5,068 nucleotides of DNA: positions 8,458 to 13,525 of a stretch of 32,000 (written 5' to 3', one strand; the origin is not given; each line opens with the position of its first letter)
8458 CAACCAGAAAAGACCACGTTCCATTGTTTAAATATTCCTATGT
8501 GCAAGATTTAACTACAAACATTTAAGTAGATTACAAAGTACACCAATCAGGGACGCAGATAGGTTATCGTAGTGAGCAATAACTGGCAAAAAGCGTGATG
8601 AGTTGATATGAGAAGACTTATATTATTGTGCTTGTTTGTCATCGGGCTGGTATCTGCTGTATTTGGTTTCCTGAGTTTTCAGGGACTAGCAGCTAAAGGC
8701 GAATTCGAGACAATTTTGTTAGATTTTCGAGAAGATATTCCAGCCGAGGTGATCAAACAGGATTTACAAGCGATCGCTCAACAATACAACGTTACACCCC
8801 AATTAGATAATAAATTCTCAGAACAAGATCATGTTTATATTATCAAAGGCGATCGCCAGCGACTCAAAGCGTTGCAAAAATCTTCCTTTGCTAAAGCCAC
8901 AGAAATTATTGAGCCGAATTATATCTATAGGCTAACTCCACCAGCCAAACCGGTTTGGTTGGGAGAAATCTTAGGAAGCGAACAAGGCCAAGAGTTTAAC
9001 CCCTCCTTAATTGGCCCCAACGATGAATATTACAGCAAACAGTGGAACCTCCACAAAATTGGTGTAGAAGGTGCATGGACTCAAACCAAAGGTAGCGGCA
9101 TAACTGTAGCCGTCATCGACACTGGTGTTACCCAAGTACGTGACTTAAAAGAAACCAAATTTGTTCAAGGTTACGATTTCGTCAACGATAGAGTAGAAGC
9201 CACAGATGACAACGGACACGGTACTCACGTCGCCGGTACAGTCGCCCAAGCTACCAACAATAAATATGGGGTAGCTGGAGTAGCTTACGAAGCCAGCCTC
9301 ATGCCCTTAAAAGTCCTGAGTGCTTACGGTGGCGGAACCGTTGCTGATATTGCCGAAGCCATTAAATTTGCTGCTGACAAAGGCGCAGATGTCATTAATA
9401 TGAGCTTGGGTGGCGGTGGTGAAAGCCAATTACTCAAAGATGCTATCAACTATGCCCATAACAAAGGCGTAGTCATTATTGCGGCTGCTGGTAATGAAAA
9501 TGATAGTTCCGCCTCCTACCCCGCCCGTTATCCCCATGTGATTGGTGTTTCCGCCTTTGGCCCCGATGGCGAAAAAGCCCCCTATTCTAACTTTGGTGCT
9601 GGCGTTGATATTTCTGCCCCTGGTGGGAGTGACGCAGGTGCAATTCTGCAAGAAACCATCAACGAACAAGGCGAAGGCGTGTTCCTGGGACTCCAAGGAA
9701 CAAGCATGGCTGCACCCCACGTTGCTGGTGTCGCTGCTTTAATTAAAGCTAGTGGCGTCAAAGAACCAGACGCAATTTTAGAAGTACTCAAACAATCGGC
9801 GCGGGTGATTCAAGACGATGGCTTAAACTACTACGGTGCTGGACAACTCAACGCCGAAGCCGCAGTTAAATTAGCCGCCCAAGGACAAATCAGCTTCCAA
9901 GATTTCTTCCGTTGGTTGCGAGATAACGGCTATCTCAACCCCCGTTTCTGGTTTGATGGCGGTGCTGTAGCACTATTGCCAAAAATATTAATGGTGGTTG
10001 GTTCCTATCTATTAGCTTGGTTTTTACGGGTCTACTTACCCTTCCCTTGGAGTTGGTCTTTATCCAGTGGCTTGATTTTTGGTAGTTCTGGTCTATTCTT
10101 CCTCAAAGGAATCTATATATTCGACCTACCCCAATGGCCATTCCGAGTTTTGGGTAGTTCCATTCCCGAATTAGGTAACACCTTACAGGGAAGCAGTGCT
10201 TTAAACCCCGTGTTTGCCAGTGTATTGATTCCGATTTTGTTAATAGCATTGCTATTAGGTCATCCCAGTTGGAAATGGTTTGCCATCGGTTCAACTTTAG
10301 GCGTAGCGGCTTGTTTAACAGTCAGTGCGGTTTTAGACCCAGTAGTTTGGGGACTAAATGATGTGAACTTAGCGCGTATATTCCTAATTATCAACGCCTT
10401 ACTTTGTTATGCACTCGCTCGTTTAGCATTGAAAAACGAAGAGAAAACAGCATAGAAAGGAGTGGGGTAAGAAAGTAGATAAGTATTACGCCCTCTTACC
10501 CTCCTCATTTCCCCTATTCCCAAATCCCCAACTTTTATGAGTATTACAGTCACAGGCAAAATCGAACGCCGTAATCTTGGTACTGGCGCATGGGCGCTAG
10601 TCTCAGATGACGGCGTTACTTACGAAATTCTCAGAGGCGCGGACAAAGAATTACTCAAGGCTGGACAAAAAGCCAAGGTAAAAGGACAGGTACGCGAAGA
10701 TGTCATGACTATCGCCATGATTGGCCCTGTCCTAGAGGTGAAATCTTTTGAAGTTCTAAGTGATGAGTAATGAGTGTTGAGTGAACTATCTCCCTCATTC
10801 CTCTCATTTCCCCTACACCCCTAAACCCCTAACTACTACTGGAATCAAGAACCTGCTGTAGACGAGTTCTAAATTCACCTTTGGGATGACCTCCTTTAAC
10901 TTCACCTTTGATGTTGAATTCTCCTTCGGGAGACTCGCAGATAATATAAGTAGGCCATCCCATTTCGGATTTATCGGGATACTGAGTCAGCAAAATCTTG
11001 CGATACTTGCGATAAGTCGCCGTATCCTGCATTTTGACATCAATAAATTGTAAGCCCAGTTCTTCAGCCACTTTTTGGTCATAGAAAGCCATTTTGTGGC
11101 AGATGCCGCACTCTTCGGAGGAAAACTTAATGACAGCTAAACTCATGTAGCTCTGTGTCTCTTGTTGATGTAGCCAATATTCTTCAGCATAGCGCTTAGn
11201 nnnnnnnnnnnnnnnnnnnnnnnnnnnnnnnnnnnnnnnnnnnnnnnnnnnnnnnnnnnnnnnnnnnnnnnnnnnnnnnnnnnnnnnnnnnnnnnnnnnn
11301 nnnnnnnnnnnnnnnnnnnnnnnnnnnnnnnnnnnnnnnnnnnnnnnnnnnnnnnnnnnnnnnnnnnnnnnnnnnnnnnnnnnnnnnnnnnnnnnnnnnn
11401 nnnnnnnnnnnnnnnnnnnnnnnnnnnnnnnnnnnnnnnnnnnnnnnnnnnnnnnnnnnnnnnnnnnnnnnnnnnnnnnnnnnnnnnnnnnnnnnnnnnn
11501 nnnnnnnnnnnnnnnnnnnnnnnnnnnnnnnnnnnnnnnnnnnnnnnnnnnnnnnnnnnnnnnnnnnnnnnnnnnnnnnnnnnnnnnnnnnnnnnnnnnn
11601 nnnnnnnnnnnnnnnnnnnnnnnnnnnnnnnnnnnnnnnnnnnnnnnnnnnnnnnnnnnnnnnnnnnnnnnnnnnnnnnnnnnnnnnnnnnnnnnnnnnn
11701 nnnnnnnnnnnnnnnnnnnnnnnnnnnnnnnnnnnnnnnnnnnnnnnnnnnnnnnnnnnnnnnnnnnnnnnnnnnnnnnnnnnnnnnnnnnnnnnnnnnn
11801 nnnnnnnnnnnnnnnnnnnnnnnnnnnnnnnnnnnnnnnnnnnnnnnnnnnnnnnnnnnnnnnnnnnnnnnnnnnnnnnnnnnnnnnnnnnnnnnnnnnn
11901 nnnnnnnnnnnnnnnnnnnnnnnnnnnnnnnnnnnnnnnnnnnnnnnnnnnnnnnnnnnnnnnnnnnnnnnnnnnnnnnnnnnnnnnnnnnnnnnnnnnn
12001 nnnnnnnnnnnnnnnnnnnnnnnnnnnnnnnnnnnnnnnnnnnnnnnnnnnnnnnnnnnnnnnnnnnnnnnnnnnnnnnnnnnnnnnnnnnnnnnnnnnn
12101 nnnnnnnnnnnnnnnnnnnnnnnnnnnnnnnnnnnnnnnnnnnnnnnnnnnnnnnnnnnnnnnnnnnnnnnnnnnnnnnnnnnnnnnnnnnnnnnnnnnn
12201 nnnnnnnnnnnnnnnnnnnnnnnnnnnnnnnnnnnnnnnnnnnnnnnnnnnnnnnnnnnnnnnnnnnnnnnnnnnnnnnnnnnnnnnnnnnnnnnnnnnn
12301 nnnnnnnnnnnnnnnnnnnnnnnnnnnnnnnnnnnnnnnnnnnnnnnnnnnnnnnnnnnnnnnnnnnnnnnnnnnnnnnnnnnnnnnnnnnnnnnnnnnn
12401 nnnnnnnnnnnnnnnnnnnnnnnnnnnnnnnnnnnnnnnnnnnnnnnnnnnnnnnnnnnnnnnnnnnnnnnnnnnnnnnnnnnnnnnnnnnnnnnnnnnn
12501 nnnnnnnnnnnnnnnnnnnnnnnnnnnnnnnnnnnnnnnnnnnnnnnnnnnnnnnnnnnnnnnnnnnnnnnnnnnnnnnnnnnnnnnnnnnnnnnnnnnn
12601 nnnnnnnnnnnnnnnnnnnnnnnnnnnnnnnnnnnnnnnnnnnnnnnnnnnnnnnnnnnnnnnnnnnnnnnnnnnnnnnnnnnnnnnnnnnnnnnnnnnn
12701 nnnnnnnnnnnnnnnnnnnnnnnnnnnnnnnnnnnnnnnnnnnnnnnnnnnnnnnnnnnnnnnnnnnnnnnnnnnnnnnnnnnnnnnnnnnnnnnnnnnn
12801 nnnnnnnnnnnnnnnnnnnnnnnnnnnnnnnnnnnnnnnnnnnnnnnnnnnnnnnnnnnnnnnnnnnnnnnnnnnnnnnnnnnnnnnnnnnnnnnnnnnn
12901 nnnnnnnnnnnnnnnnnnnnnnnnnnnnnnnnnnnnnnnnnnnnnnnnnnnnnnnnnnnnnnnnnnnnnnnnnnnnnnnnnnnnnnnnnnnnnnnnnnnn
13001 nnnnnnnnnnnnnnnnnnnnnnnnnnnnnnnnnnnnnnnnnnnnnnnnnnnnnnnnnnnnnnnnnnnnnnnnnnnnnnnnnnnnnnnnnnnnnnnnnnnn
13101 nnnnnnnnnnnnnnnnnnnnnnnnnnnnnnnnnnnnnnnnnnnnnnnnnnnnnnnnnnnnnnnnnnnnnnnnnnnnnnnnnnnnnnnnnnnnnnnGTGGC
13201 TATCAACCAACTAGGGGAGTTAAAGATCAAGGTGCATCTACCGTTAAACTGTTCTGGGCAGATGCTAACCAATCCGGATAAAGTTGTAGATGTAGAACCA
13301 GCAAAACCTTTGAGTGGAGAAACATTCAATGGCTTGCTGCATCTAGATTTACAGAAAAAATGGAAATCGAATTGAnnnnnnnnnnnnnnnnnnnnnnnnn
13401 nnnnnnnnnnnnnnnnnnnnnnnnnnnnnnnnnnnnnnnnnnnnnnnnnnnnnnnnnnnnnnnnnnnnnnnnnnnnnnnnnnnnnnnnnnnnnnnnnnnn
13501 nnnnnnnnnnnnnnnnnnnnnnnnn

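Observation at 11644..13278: Tandem array of self-contained sRNA transcription units (NsiR1) filling the gap upstream of hetF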

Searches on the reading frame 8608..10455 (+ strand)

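Call 7: search_protein_families(library=pfam, proteins=[window:8608-10455:+])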
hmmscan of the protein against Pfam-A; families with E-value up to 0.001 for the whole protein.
window:8608-10455:+ (615 aa): 2 families
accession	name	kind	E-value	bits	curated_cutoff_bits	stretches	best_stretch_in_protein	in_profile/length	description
PF19366.4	DUF5942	-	8.5e-103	342.5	23.8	1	425-615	1-191/191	Domain of unknown function (DUF5942)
PF00082.27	Peptidase_S8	-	6e-55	187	21.8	1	162-407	1-282/288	Subtilase family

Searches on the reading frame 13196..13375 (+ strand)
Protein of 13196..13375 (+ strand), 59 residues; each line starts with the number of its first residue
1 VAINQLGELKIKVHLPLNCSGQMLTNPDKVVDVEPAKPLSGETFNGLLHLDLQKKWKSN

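Call 58: search_protein_families(library=ncbifam, proteins=[window:13196-13375:+], max_evalue=0.01)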
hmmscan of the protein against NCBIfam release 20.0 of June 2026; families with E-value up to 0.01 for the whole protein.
window:13196-13375:+ (59 aa): 0 families
